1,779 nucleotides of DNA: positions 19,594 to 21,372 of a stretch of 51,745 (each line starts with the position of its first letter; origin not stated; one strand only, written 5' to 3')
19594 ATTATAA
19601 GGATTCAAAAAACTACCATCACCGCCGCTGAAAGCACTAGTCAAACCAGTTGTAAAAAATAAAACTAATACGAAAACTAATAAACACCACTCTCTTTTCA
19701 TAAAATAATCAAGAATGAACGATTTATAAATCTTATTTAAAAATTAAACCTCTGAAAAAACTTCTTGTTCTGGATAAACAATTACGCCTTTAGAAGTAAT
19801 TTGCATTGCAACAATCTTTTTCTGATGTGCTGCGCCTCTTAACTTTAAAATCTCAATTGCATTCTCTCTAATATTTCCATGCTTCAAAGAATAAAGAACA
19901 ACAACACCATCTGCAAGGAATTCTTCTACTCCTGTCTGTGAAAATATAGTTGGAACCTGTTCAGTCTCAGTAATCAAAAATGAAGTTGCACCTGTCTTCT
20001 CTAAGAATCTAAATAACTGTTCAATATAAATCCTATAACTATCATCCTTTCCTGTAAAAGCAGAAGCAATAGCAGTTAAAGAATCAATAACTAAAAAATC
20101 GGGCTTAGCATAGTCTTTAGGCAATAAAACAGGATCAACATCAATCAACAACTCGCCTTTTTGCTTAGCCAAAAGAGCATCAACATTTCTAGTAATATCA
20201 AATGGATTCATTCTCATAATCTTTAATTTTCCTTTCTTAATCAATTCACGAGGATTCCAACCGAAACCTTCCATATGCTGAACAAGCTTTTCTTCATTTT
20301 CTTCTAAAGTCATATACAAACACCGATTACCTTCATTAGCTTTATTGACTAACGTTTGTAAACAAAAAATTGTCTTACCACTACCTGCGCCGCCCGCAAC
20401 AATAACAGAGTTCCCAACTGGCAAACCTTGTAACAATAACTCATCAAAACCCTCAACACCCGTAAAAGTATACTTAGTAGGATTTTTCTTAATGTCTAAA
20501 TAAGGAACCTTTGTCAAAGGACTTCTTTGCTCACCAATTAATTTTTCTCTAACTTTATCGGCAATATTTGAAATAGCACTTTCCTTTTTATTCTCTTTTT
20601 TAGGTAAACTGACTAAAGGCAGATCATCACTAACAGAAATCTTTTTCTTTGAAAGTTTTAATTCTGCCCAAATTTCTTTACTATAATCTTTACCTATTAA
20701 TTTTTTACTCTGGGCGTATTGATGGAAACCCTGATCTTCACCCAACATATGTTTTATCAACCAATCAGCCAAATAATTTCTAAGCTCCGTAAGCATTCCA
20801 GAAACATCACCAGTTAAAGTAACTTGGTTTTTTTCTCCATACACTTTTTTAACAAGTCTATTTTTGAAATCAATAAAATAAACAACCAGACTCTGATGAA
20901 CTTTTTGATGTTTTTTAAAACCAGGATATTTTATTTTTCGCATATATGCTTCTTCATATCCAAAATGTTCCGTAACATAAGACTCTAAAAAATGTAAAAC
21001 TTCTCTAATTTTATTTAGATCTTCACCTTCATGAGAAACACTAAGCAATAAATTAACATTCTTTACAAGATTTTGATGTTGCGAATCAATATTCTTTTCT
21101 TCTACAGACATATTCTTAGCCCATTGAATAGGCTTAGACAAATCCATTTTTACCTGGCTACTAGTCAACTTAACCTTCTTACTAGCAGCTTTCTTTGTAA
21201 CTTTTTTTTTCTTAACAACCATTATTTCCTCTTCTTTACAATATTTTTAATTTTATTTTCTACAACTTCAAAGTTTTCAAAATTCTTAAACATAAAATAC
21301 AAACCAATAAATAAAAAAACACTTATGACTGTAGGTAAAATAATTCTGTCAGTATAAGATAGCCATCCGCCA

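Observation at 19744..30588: ~11-kb co-directional sensory supercluster built around KaiC-like proteins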

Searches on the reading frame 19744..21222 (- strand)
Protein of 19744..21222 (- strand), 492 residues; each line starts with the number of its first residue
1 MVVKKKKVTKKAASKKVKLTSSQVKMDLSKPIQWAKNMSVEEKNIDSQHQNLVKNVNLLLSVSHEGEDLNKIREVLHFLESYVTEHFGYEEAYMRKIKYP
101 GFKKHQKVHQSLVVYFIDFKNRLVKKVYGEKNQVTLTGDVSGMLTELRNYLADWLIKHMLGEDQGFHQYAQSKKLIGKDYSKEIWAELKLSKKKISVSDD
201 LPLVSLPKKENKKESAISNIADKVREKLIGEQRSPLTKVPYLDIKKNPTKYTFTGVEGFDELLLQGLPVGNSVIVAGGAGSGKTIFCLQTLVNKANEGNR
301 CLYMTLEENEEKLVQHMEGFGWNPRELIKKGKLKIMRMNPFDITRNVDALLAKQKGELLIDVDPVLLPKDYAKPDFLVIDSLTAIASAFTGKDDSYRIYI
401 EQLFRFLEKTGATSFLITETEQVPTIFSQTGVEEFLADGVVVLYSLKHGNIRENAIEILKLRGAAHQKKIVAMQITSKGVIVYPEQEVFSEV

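Call 5: search_protein_families(library=pfam, proteins=[window:19744-21222:-], max_evalue=0.1)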
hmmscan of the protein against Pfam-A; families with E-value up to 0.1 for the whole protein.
window:19744-21222:- (492 aa): 14 families
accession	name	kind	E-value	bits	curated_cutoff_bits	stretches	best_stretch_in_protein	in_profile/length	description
PF06745.19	ATPase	-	6.3e-51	173.4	26.6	1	254-486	3-230/231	KaiC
PF01814.28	Hemerythrin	-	5.8e-12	46.6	25.3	1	44-169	5-126/127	Hemerythrin HHE cation binding domain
PF07088.17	GvpD_P-loop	-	1.5e-07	31.9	24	1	269-448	9-176/189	GvpD gas vesicle protein, P-loop domain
PF13481.12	AAA_25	-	8e-06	26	27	1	263-417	25-187/195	AAA domain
PF03796.21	DnaB_C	-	1.9e-05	24.7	27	1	254-361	4-107/255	DnaB-like helicase C terminal domain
PF01843.25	DIL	-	0.0078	16.8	24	1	22-81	31-91/105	DIL domain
PF00437.27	T2SSE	-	0.0095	15.1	24.9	1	272-329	144-199/370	Type II/IV secretion system protein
PF25199.1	nSTAND_NTPase5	-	0.012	15.9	34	1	272-309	43-81/145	Novel STAND NTPase 5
PF05729.18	NACHT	-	0.016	15.5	26.7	0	273-405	3-115/167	NACHT domain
PF09848.15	SLFN-g3_helicase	-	0.027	14.2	24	0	273-314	4-47/354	Schlafen group 3, DNA/RNA helicase domain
PF00270.35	DEAD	-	0.031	14.5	26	1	270-305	14-52/167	DEAD/DEAH box helicase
PF20720.3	nSTAND3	-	0.039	14.1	27.2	0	271-306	18-53/155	Novel STAND NTPase 3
PF13173.12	AAA_14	-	0.043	14.3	27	0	272-316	4-47/129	AAA domain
PF13245.12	AAA_19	-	0.05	14.2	25.1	0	272-305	13-48/134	AAA domain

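Call 9: search_protein_families(library=ncbifam, proteins=[window:19744-21222:-], max_evalue=0.1)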
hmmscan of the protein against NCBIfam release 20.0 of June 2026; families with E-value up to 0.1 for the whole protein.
window:19744-21222:- (492 aa): 26 families (the best 25 are shown)
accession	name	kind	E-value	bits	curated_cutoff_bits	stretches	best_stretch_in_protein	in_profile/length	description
NF006799.0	PRK09302.1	equivalog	2e-39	135.5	408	1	252-484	13-240/515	circadian clock protein KaiC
TIGR03880.1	KaiC_arch_3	hypoth_equivalog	3.6e-36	124.8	249.45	1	255-489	1-224/224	KaiC domain-containing protein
TIGR02655.1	circ_KaiC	equivalog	1.9e-31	109.3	546.25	1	254-484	5-230/484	circadian clock protein KaiC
TIGR03877.1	thermo_KaiC_1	hypoth_equivalog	3.9e-27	95.3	307.25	1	254-486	6-236/238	KaiC domain-containing protein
TIGR02481.1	hemeryth_dom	domain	1.2e-26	93.3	51.75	1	33-169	1-125/126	hemerythrin domain-containing protein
NF033749.1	bact_hemeryth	subfamily_domain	3.7e-25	88.5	84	1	32-169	2-127/129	bacteriohemerythrin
TIGR03881.1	KaiC_arch_4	hypoth_equivalog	4.6e-21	75.6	247.8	1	253-482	4-228/231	KaiC domain-containing protein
NF002007.0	PRK00808.1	equivalog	9e-16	58.3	109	1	32-173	4-130/156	bacteriohemerythrin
NF004723.0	PRK06067.1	subfamily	3.1e-14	53.1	194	1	248-477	12-229/243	flagellar accessory protein FlaH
NF052589.1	ArlH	equivalog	1.9e-11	44.1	215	1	259-479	9-220/229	archaellum protein ArlH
TIGR00058.1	Hemerythrin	subfamily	2e-09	38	131.85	1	30-115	3-80/115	hemerythrin family non-heme iron protein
TIGR03878.1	thermo_KaiC_2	hypoth_equivalog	1.9e-08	33.9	232.2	1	263-419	29-174/259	KaiC domain-containing protein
NF004629.0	PRK05973.1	equivalog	1.3e-07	30.9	156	1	263-330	57-124/237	DNA helicase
TIGR03600.1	phage_DnaB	exception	2.7e-05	23.3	498.65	1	254-319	179-244/421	phage replicative helicase, DnaB family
TIGR00416.1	sms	equivalog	2.8e-05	23.1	403.05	1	237-320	61-144/454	DNA repair protein RadA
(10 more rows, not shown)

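Call 33: find_related_loci(query=window:19744-21222:-, collection=metagenome_contigs, flank=10000)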
Query window:19744-21222:- (492 aa) in metagenome_contigs; peptide patterns used: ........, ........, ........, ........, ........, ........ (x = any residue, [..] = any of these).
511 stretches matched a pattern; 164 encode a relative of the query (tblastn E <= 1e-3); the best 80 are kept; 80 distinct loci.
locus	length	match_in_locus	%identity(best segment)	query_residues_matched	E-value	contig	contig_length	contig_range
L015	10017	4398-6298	64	30-492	0e+0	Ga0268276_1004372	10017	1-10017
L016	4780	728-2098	58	28-492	0e+0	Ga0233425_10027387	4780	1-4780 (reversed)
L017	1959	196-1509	53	30-492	5e-171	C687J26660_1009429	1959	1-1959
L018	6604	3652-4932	55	32-492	3e-157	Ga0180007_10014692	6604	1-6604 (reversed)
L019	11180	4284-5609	52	34-489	2e-154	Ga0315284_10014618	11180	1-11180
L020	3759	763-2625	55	6-492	4e-159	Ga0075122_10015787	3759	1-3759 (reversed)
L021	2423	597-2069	51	6-489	2e-162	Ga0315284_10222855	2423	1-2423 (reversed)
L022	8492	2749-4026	55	34-492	9e-152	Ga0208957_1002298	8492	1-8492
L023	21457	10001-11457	85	28-492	1e-151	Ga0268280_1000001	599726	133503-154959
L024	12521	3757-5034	55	34-492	9e-152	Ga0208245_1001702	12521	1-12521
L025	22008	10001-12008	50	2-492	2e-151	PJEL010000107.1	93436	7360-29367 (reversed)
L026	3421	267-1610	53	30-492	6e-156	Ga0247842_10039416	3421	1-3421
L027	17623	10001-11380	49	34-492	2e-145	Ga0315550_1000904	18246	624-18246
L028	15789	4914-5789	72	208-492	3e-142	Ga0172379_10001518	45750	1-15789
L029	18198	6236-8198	72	32-492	9e-132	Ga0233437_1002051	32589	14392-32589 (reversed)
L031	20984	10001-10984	64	176-492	6e-131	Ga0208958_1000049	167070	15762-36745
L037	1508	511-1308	71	229-492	3e-134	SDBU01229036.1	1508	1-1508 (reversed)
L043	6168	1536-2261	70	250-492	1e-119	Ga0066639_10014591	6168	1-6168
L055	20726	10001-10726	72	250-492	5e-116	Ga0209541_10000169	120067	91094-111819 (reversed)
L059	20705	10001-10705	70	254-489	1e-114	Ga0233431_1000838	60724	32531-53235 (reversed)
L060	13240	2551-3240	72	254-484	1e-114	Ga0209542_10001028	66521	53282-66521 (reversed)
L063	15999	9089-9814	70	250-492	4e-113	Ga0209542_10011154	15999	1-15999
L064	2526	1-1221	50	95-492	2e-118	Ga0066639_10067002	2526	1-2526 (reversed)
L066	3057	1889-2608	68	249-489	4e-117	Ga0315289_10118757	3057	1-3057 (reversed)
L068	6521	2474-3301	63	212-492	1e-112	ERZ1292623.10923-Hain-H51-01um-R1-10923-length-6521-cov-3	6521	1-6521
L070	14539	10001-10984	55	189-492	9e-112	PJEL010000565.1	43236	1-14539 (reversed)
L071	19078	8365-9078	69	254-492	2e-111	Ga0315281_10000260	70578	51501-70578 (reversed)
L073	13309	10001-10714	69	254-492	3e-110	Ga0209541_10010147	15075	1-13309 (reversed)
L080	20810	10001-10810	63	225-492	1e-109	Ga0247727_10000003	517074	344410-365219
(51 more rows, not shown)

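Call 59: search_solved_structures(query=window:19744-21222:-, max_evalue=0.00001)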
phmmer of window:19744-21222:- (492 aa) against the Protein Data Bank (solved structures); distinct sequences matched with E-value up to 0.00001: 51.
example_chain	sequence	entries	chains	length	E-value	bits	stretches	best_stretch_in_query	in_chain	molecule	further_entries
8zn5_B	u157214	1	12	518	4.8e-48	167.3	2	254-484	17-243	KaiC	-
8zn6_F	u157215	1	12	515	3.2e-42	148.1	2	253-484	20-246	KaiC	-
5jwq_A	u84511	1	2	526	2.2e-41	145.3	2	232-484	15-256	Circadian clock protein kinase KaiC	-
7dy1_A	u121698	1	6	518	1.1e-40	143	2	236-484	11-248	Circadian clock protein kinase KaiC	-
4o0m_A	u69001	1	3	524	1.1e-40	143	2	236-484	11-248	Circadian clock protein kinase KaiC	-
8jon_A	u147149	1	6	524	1.1e-40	143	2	254-484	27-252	Circadian clock oscillator protein KaiC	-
7x1z_A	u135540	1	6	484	2.1e-39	138.8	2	254-484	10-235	Circadian clock oscillator protein KaiC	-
9ofh_A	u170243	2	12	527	2.5e-39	138.5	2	254-484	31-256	Circadian clock oscillator protein KaiC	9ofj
3s1a_A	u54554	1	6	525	2.6e-39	138.5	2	254-484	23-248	Circadian clock protein kinase kaiC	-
7s65_A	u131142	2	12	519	3.6e-39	138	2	254-484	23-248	Circadian clock protein kinase KaiC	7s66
4ijm_A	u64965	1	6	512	4.3e-39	137.7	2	254-484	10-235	Circadian clock protein kinase KaiC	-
3k09_A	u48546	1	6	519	8.3e-39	136.8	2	254-484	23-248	Circadian clock protein kinase kaiC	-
7dyi_A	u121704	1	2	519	9.5e-39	136.6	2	254-484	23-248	Circadian clock protein kinase KaiC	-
7dyk_A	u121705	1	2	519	9.6e-39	136.6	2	254-484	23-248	Circadian clock protein kinase KaiC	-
3k0c_A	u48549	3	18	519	1.1e-38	136.4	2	254-484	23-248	Circadian clock protein kinase KaiC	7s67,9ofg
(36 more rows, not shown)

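Call 68: search_protein_families(library=pfam, proteins=[L055:11183-12178:+, L063:10705-11625:+, L043:2212-3141:+, L068:3956-4816:+, L070:6064-7092:-, L071:6646-7353:+, L064:1321-2013:-], max_evalue=0.01)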
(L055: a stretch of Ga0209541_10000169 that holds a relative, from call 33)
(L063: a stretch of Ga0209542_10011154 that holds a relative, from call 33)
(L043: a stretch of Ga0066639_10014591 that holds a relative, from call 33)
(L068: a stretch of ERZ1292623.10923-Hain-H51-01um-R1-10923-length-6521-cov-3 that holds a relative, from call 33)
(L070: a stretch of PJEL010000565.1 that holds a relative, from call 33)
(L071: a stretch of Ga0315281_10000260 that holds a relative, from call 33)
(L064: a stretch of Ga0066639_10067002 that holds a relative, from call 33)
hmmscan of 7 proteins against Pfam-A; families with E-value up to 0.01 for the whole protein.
L055:11183-12178:+ (332 aa): 1 family
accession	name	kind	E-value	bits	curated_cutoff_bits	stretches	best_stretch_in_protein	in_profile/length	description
PF24336.1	DUF7504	-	0.0027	18.6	27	1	125-212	82-177/179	Family of unknown function (DUF7504)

L063:10705-11625:+ (307 aa): 1 family
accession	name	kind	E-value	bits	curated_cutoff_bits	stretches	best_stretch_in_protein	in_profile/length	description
PF24336.1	DUF7504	-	0.0007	20.6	27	1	88-188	67-177/179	Family of unknown function (DUF7504)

L043:2212-3141:+ (310 aa): 0 families

L068:3956-4816:+ (287 aa): 2 families
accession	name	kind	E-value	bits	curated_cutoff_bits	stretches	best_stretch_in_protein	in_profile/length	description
PF24336.1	DUF7504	-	2.6e-05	25.2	27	1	39-159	32-163/179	Family of unknown function (DUF7504)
PF06745.19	ATPase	-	0.0027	17.6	26.6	1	38-142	50-152/231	KaiC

L070:6064-7092:- (343 aa): 2 families
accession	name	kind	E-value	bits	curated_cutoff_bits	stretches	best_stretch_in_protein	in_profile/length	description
PF01339.22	CheB_methylest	-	3.8e-64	216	24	1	161-339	2-174/174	CheB methylesterase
PF00072.30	Response_reg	-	2.7e-24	85.9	30.2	1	9-113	1-102/111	Response regulator receiver domain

L071:6646-7353:+ (236 aa): 10 families
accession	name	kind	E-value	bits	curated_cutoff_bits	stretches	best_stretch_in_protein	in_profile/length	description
PF06745.19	ATPase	-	4.6e-30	105.1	26.6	1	11-211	1-194/231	KaiC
PF24336.1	DUF7504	-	3.2e-16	60.7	27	1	30-203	2-178/179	Family of unknown function (DUF7504)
PF23365.1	DUF7090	-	1.2e-08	35.4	27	1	88-207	68-185/192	Family of unknown function (DUF7090)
PF05763.18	DUF835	-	2.1e-07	31.2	33.1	1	117-197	58-135/136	Protein of unknown function (DUF835)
PF07088.17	GvpD_P-loop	-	8e-05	23.1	24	1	31-229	12-167/189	GvpD gas vesicle protein, P-loop domain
PF05625.17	PAXNEB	-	0.0012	18.4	28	0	126-205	183-273/366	PAXNEB protein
PF13481.12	AAA_25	-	0.0015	18.6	27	1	17-50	21-54/195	AAA domain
PF08423.17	Rad51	-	0.0019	18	22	1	6-45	3-42/244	Rad51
PF01637.24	ATPase_2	-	0.0075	16.5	33.2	0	30-176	21-149/225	ATPase domain predominantly from Archaea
PF00519.23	PPV_E1_C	-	0.0099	15.5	26.5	0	10-49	101-139/289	Papillomavirus helicase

L064:1321-2013:- (231 aa): 4 families
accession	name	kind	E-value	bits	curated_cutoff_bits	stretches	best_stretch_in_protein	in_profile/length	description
PF24336.1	DUF7504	-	2.8e-09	38.1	27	1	141-231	81-179/179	Family of unknown function (DUF7504)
PF01210.29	NAD_Gly3P_dh_N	-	0.00033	21.1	23.1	1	48-156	50-143/158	NAD-dependent glycerol-3-phosphate dehydrogenase N-terminus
PF06745.19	ATPase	-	0.0004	20.2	26.6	1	120-231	81-187/231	KaiC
PF05763.18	DUF835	-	0.0025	18.1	33.1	1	144-209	55-120/136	Protein of unknown function (DUF835)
